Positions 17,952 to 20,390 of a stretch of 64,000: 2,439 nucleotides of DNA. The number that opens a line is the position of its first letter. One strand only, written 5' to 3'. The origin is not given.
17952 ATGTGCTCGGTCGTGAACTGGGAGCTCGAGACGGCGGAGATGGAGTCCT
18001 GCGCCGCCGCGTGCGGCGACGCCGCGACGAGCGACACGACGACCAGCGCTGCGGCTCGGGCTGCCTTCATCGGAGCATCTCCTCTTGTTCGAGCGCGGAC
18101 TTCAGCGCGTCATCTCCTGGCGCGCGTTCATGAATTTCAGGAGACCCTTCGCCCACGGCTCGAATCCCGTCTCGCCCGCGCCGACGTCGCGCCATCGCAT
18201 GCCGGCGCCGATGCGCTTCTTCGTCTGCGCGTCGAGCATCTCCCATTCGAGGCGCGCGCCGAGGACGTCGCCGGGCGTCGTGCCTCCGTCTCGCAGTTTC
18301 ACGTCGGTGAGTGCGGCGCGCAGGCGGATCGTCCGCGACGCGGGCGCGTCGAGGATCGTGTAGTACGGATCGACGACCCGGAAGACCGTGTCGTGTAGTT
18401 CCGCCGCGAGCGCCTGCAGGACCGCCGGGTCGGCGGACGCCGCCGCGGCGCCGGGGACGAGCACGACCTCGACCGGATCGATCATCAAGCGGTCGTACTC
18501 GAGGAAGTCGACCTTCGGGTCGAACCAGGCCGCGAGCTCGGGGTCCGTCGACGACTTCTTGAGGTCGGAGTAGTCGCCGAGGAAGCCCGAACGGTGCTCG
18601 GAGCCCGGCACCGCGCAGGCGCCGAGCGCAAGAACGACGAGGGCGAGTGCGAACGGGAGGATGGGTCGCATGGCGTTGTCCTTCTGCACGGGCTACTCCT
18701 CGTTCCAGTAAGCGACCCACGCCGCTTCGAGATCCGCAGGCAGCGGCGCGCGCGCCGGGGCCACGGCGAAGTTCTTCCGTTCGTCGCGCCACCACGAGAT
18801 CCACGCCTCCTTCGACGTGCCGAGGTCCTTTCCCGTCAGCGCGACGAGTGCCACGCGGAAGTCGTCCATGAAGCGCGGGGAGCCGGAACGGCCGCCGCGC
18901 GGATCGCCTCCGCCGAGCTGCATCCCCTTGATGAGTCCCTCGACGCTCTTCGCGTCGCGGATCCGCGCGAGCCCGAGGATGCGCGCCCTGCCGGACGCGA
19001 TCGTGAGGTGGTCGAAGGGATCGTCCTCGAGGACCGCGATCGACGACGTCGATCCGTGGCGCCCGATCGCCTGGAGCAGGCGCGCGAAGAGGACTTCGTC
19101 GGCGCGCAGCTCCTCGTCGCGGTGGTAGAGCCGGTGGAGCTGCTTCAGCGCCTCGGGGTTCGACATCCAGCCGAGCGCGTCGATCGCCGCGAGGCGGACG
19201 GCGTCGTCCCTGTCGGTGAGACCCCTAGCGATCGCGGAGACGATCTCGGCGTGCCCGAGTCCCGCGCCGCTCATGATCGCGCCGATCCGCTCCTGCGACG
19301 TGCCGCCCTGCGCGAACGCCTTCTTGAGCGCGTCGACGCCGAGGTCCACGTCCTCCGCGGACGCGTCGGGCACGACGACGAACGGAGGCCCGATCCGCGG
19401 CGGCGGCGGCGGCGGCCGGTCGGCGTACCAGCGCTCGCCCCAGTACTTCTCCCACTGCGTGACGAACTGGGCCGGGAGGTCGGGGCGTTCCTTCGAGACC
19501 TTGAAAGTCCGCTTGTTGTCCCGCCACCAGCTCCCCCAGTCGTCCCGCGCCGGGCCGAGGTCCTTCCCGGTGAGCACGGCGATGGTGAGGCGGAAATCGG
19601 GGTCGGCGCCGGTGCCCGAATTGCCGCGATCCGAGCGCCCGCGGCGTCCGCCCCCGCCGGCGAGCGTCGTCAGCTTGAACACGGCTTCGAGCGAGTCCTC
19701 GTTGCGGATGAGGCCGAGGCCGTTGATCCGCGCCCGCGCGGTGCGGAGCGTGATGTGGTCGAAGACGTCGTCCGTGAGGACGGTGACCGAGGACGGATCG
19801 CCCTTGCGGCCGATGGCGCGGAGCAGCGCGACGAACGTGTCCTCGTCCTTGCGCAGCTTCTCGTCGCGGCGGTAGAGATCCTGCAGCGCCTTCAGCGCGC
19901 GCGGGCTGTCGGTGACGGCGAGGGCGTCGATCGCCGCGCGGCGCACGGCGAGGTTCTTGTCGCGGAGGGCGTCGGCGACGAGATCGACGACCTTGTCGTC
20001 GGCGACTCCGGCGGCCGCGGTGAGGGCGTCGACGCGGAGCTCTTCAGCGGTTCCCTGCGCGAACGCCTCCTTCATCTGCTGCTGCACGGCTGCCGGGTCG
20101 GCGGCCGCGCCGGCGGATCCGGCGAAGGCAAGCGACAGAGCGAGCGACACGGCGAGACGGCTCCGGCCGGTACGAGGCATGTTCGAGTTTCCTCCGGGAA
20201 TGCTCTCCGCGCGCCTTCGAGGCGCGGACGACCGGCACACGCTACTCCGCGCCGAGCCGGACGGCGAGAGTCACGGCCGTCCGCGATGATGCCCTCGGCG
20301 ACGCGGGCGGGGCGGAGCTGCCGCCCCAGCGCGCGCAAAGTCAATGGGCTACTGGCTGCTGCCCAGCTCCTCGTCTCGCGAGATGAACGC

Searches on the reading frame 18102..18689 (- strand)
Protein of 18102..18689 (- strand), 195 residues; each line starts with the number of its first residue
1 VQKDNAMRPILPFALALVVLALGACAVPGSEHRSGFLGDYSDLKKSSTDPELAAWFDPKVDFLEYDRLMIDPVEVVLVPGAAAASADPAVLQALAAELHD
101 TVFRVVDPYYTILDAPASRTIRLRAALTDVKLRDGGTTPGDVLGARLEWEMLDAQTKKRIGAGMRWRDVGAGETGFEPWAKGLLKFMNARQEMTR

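Call 74: search_protein_families(library=pfam, proteins=[window:18102-18689:-], max_evalue=0.0001)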
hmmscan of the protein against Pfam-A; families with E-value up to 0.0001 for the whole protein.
window:18102-18689:- (195 aa): 1 family
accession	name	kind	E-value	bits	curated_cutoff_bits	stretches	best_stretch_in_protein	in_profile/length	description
PF11769.13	DUF3313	-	2e-19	70.5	26.1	1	33-162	2-154/187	Protein of unknown function (DUF3313)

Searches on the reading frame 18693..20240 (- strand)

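Call 74: search_protein_families(library=pfam, proteins=[window:18693-20240:-], max_evalue=0.0001)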
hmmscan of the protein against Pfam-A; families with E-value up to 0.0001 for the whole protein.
window:18693-20240:- (515 aa): 4 families
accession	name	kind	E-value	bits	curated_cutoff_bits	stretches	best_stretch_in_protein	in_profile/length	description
PF13646.12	HEAT_2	-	2.7e-23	82.5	27.7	2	303-377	2-78/88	HEAT repeats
PF02985.28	HEAT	-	5.4e-06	26.6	23.5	0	333-357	1-25/31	HEAT repeat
PF11838.14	ERAP1_C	-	9.9e-06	25.6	38.2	0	37-136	134-236/318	ERAP1-like C-terminal domain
PF03130.22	HEAT_PBS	-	1.9e-05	25.2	20.9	0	348-371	1-24/27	PBS lyase HEAT-like repeat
